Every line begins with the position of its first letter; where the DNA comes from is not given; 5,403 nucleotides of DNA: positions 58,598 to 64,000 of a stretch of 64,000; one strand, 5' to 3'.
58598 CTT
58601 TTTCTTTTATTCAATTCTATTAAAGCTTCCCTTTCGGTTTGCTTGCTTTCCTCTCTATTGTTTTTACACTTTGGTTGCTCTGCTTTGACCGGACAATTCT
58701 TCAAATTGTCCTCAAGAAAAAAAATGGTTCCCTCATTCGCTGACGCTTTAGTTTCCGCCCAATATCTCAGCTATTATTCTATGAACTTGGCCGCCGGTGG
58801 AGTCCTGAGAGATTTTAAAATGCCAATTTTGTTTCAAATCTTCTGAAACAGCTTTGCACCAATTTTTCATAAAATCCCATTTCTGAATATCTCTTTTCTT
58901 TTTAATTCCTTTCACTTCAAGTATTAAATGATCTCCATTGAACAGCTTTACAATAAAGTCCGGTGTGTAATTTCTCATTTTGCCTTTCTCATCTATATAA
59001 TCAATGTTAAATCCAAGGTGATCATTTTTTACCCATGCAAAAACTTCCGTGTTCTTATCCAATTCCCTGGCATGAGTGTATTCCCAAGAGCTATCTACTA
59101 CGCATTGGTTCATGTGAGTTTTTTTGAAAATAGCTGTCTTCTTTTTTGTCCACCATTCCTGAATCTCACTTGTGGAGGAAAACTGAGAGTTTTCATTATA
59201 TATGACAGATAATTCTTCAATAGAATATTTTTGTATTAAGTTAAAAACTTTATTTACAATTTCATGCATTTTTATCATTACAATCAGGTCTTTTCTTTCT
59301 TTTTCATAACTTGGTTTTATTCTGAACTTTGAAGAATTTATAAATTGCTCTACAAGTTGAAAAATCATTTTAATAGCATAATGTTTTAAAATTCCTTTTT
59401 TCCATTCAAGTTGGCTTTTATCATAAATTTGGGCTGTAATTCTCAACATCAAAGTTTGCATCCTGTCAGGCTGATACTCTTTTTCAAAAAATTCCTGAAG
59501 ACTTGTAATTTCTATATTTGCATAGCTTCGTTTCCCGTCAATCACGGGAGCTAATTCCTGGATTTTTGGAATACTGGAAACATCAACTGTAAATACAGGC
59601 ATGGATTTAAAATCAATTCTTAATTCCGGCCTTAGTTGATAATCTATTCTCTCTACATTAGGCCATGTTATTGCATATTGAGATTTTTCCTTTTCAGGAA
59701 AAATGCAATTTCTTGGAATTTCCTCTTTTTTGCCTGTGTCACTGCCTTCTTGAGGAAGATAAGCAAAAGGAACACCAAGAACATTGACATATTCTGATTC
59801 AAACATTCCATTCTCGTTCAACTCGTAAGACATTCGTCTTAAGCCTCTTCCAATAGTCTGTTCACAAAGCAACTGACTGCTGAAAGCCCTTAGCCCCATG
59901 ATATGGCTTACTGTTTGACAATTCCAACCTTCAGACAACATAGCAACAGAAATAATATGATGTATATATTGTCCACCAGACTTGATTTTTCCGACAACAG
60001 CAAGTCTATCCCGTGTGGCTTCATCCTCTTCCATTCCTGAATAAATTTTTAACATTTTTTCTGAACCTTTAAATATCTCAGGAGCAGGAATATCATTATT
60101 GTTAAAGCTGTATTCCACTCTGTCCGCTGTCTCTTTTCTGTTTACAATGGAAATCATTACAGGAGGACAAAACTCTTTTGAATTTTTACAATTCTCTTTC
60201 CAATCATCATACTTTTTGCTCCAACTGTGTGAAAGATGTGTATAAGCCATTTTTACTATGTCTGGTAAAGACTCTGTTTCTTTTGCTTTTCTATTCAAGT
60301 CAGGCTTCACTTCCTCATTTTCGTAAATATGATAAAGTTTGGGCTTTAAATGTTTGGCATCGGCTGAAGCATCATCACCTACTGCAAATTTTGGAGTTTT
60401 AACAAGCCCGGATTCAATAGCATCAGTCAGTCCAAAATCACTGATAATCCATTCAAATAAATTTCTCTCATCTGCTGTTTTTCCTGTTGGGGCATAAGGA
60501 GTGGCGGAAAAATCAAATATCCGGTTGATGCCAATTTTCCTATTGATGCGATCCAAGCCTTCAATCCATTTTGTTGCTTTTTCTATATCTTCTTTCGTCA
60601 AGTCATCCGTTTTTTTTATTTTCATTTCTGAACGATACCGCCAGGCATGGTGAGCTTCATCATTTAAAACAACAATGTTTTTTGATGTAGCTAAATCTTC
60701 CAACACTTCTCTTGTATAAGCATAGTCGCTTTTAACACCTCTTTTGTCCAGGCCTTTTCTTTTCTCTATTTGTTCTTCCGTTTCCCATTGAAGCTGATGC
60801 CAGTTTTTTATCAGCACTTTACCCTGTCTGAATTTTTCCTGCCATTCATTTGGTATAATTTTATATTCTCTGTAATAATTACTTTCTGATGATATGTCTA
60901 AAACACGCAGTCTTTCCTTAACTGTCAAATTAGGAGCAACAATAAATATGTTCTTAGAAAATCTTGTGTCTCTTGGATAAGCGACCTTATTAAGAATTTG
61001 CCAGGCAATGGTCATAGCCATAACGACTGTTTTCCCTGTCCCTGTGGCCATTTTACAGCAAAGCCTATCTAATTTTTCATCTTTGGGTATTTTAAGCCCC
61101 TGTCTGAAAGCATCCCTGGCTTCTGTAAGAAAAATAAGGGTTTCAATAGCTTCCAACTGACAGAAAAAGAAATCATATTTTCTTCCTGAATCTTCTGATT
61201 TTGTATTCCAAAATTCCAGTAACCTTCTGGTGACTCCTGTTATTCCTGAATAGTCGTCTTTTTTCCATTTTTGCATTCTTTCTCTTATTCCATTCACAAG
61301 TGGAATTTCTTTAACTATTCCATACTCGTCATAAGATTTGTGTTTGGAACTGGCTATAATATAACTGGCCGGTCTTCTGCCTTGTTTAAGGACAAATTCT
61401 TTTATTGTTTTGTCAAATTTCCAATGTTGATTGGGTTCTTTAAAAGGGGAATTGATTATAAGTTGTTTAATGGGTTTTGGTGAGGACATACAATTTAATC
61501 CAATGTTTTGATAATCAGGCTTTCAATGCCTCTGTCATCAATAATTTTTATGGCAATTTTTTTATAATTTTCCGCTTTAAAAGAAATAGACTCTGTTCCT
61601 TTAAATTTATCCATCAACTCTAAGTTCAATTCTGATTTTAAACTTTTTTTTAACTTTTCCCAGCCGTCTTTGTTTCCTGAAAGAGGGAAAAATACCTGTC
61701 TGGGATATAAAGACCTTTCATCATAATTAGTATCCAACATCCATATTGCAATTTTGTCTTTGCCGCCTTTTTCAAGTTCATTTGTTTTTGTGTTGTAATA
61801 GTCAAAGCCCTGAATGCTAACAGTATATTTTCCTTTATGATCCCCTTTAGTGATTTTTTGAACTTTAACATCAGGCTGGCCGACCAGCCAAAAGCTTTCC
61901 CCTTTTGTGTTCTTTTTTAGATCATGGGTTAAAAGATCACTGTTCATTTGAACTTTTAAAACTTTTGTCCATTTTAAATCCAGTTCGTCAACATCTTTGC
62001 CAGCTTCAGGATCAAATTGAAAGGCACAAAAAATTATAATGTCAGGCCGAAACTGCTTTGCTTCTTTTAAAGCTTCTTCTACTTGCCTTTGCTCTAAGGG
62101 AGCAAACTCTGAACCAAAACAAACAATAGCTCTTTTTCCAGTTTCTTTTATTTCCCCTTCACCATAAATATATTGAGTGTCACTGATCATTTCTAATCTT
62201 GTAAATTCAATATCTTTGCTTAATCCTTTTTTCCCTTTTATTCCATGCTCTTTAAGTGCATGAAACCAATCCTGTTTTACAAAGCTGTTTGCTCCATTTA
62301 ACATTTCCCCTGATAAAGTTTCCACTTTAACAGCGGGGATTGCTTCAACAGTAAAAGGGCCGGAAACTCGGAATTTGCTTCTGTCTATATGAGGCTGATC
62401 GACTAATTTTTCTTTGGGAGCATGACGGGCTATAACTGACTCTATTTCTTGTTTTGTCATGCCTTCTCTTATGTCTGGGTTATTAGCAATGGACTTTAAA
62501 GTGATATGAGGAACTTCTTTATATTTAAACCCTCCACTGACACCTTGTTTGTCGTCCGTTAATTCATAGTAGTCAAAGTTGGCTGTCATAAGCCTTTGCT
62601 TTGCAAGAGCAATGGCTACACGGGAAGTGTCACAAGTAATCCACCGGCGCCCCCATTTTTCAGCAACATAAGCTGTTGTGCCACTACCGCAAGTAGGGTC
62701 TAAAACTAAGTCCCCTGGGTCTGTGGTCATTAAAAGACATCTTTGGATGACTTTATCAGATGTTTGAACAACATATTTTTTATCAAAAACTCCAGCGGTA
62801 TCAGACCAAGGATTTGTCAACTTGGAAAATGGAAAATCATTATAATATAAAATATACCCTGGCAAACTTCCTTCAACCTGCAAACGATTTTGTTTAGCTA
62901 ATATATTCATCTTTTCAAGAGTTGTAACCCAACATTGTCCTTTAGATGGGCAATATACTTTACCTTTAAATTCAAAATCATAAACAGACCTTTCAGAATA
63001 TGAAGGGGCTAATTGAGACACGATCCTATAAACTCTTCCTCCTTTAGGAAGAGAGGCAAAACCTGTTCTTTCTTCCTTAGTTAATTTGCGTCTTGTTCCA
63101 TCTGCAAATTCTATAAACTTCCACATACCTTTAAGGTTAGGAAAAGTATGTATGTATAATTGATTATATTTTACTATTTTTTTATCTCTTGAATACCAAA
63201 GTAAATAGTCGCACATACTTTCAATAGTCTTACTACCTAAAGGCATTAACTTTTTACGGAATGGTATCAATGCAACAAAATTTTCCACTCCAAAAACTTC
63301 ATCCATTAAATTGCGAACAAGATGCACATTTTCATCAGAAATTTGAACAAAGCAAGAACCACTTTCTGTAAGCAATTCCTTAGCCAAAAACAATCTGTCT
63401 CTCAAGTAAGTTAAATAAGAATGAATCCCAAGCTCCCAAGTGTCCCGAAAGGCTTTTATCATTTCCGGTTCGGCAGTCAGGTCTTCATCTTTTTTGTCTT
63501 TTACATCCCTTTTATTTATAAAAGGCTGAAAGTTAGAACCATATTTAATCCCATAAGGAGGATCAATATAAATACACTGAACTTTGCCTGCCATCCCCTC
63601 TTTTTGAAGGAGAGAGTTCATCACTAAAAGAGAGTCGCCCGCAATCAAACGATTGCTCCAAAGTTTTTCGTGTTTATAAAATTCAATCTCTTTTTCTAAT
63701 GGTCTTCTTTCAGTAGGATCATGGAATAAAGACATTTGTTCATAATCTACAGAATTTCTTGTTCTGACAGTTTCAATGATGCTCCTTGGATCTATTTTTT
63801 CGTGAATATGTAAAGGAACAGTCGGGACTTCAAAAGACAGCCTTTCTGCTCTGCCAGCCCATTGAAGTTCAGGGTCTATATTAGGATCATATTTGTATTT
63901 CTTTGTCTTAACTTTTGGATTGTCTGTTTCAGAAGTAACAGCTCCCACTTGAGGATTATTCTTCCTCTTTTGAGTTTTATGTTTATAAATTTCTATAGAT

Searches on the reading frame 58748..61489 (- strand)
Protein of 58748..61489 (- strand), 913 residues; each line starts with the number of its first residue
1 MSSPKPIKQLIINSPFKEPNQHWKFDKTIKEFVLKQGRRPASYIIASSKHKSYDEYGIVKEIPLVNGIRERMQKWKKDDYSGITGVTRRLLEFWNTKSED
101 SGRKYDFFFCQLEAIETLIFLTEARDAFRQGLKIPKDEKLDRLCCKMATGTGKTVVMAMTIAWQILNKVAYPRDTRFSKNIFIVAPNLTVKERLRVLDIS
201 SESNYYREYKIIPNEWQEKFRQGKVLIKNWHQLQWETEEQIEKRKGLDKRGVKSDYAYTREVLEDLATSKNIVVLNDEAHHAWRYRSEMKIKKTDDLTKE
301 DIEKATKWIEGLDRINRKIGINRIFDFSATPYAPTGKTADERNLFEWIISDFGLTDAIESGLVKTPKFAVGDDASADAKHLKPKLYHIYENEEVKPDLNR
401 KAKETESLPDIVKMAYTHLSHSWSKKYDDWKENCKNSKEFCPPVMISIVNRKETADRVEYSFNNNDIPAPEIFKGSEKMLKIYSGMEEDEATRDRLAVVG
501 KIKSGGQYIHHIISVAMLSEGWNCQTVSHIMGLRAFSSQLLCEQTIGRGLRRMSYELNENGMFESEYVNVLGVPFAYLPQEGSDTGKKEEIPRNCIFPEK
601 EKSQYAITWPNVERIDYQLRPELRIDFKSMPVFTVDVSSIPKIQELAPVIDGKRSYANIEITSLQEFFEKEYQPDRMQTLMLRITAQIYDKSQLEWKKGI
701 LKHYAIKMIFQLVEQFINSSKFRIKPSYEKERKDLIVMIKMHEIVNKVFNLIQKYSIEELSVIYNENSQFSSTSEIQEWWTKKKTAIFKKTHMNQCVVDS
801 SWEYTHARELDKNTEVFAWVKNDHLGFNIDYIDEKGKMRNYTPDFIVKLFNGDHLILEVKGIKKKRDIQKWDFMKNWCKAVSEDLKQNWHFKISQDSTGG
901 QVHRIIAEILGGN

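Call 62: search_protein_families(library=pfam, proteins=[window:58748-61489:-], max_evalue=0.00001)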
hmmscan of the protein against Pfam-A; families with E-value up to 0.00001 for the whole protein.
window:58748-61489:- (913 aa): 2 families
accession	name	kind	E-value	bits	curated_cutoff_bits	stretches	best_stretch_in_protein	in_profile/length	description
PF04851.21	ResIII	-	5.2e-12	46.4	22.5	1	110-331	7-162/164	Type III restriction enzyme, res subunit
PF08722.17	Tn7_TnsA-like_N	-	4.6e-06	27.5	26.5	0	828-880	13-75/85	TnsA-like endonuclease N terminal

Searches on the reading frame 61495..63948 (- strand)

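Call 62: search_protein_families(library=pfam, proteins=[window:61495-63948:-], max_evalue=0.00001)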
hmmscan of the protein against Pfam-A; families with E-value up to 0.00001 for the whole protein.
window:61495-63948:- (817 aa): 1 family
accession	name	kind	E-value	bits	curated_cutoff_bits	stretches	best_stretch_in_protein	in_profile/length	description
PF01555.25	N6_N4_Mtase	-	4.7e-30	105.6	26.7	1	123-450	1-220/221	DNA methylase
